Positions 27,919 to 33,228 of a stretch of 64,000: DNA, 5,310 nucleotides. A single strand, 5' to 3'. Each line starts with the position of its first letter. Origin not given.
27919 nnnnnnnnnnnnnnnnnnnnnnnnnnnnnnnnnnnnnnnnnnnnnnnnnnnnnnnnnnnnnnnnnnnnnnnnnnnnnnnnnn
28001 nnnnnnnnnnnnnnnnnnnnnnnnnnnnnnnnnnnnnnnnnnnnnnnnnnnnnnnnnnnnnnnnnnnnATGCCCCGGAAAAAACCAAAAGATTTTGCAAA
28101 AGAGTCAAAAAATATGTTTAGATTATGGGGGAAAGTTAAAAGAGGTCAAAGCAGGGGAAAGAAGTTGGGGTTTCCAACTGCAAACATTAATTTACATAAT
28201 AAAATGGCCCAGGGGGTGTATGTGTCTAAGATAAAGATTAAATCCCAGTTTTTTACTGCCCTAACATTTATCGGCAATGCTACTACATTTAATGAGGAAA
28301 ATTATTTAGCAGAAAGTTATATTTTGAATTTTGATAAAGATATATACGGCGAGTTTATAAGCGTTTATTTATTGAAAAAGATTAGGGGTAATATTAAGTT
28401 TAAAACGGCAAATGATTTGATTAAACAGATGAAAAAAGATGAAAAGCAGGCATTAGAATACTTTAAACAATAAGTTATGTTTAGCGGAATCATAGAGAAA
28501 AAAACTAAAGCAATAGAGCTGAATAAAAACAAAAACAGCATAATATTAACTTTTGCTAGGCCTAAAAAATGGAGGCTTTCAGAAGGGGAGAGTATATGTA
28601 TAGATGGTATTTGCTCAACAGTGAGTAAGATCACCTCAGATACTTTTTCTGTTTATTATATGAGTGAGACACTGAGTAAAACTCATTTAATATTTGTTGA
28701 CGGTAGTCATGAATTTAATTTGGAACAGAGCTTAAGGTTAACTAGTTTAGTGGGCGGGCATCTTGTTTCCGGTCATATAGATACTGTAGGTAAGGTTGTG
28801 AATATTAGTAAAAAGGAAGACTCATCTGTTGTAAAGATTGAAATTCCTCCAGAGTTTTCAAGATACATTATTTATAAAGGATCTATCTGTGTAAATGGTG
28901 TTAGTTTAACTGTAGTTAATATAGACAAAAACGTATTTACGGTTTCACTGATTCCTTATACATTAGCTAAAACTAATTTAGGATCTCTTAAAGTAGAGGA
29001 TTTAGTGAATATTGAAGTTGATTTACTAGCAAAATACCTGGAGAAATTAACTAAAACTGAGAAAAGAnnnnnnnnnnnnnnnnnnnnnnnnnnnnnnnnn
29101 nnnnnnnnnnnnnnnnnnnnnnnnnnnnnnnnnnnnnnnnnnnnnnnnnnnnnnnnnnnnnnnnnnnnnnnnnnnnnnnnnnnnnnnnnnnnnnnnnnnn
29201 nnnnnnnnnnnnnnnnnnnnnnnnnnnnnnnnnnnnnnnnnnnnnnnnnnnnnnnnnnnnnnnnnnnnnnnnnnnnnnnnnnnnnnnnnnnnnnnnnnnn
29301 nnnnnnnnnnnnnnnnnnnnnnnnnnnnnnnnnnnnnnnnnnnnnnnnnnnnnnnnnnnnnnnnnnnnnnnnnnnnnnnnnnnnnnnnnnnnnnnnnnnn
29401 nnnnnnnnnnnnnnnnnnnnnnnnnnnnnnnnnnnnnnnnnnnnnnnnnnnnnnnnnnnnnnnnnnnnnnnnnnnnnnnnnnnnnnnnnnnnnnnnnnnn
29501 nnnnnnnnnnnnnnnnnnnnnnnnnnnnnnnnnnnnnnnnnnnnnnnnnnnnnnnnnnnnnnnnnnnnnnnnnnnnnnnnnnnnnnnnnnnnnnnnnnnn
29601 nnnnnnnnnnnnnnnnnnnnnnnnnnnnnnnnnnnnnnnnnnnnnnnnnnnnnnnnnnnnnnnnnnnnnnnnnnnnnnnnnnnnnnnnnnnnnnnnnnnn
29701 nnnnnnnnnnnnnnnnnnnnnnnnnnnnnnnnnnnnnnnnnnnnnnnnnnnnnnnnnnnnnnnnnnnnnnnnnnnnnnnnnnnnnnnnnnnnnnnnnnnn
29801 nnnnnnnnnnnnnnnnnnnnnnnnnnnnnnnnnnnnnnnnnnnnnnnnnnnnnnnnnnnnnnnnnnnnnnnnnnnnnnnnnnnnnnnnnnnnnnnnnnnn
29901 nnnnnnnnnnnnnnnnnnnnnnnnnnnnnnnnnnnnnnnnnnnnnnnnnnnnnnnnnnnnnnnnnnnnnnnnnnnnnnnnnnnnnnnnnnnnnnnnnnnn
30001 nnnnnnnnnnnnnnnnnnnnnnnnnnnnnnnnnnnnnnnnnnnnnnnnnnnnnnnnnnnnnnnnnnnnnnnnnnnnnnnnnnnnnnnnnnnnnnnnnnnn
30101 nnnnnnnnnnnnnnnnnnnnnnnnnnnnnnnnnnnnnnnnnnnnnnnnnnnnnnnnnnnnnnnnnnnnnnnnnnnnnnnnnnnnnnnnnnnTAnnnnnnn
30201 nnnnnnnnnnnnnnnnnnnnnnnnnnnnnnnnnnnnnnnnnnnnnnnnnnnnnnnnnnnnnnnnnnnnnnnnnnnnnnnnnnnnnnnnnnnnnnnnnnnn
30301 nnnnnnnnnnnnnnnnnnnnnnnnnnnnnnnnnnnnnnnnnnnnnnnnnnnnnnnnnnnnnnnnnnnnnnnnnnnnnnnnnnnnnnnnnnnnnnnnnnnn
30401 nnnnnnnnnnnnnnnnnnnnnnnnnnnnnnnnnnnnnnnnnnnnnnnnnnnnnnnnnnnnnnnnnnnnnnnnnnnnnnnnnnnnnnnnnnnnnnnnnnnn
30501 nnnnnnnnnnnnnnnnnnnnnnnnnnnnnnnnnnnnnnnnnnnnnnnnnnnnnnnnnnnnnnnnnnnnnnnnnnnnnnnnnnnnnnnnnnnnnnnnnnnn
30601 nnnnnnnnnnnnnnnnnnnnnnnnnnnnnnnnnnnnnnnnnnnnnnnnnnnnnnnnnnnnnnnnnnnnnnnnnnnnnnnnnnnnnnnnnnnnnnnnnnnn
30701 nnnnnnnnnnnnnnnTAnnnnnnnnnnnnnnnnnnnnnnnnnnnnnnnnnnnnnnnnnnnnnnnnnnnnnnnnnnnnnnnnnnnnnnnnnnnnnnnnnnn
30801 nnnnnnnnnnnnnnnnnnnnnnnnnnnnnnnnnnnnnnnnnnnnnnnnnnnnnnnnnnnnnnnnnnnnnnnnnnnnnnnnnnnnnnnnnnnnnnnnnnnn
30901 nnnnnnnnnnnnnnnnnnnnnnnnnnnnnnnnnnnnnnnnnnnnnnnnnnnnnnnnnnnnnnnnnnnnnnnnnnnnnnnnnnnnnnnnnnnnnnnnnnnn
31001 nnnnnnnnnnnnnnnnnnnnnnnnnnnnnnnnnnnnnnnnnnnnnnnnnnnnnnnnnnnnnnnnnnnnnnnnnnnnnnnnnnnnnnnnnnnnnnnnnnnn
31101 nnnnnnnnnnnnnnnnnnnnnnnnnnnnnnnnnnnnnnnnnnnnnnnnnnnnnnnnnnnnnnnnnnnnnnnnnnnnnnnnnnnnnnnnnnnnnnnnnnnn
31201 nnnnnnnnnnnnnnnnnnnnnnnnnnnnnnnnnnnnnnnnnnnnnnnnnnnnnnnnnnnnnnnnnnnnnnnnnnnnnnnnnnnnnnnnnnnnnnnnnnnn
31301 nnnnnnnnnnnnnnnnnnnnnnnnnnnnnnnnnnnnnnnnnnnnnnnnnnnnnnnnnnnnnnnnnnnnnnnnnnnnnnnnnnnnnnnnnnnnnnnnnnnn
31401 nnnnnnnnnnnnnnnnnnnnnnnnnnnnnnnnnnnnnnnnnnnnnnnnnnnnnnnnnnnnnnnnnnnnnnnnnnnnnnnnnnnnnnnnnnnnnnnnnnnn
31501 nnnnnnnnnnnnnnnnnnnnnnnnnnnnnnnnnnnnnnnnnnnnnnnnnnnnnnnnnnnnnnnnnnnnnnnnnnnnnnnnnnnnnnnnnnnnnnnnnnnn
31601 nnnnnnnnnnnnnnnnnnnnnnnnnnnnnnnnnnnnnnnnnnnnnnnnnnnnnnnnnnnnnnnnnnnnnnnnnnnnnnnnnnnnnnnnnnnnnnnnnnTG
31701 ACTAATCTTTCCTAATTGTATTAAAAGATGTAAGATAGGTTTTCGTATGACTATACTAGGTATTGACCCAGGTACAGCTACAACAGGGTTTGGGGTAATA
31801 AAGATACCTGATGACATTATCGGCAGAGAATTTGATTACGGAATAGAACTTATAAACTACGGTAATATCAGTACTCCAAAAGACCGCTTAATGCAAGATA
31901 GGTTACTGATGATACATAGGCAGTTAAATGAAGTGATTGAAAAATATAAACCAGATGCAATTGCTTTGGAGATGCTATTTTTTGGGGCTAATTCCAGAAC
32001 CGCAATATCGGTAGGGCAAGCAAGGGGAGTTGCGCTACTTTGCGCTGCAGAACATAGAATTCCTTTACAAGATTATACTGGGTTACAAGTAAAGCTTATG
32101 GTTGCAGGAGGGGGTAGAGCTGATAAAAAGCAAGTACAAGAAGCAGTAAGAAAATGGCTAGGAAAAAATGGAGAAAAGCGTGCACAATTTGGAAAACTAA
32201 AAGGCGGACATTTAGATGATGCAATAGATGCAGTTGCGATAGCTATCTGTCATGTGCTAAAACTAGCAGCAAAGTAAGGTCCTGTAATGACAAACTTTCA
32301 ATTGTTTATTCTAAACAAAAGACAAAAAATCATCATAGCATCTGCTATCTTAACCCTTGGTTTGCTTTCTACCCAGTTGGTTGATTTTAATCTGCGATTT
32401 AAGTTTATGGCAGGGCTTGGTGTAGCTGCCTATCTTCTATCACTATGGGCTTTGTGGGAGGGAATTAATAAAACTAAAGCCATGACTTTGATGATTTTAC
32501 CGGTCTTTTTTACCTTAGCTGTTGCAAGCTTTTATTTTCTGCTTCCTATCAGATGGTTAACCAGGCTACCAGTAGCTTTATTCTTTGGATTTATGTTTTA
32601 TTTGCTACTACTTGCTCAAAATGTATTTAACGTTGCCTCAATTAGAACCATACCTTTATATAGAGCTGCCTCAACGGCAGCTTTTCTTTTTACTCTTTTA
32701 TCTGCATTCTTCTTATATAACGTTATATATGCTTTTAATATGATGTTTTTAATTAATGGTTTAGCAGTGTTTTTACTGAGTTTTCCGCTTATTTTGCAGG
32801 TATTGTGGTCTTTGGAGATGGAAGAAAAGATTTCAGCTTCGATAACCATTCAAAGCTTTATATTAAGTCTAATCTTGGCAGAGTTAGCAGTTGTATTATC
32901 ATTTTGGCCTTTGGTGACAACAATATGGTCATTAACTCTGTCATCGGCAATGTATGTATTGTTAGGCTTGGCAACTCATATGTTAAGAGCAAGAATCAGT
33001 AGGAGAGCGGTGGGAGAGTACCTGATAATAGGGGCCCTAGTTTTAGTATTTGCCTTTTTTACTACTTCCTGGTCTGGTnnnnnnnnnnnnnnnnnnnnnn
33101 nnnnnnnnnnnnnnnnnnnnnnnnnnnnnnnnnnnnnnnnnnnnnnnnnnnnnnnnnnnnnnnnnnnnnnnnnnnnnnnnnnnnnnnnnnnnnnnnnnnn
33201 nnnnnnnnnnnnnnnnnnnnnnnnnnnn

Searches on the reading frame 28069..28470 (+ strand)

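Call 8: search_protein_families(library=pfam, proteins=[window:28069-28470:+], max_evalue=0.001)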
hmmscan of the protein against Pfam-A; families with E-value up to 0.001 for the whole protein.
window:28069-28470:+ (134 aa): 1 family
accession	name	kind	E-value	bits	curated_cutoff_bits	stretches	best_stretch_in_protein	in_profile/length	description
PF01687.23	Flavokinase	-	2.8e-33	115.2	19.6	1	16-132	4-124/124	Riboflavin kinase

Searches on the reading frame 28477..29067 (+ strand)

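Call 8: search_protein_families(library=pfam, proteins=[window:28477-29067:+], max_evalue=0.001)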
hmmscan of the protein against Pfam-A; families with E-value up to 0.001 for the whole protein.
window:28477-29067:+ (197 aa): 1 family
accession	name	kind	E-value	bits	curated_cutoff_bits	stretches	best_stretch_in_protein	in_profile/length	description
PF00677.23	Lum_binding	-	1.8e-44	150.1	27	2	98-182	1-86/86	Lumazine binding domain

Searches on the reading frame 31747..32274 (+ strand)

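Call 8: search_protein_families(library=pfam, proteins=[window:31747-32274:+], max_evalue=0.001)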
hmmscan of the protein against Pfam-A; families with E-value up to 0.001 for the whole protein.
window:31747-32274:+ (176 aa): 1 family
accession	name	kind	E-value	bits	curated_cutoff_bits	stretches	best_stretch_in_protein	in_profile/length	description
PF02075.23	RuvC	-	8.7e-36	123.5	22.2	1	3-169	1-148/148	Crossover junction endodeoxyribonuclease RuvC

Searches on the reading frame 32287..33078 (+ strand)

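Call 8: search_protein_families(library=pfam, proteins=[window:32287-33078:+], max_evalue=0.001)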
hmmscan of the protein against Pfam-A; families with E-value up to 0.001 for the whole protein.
window:32287-33078:+ (264 aa): 1 family
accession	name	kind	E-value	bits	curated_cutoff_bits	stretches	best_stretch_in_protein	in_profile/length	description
PF18900.5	DUF5656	-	4.9e-08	33.1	23.3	1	63-254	53-237/242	Protein of unknown function (DUF5656)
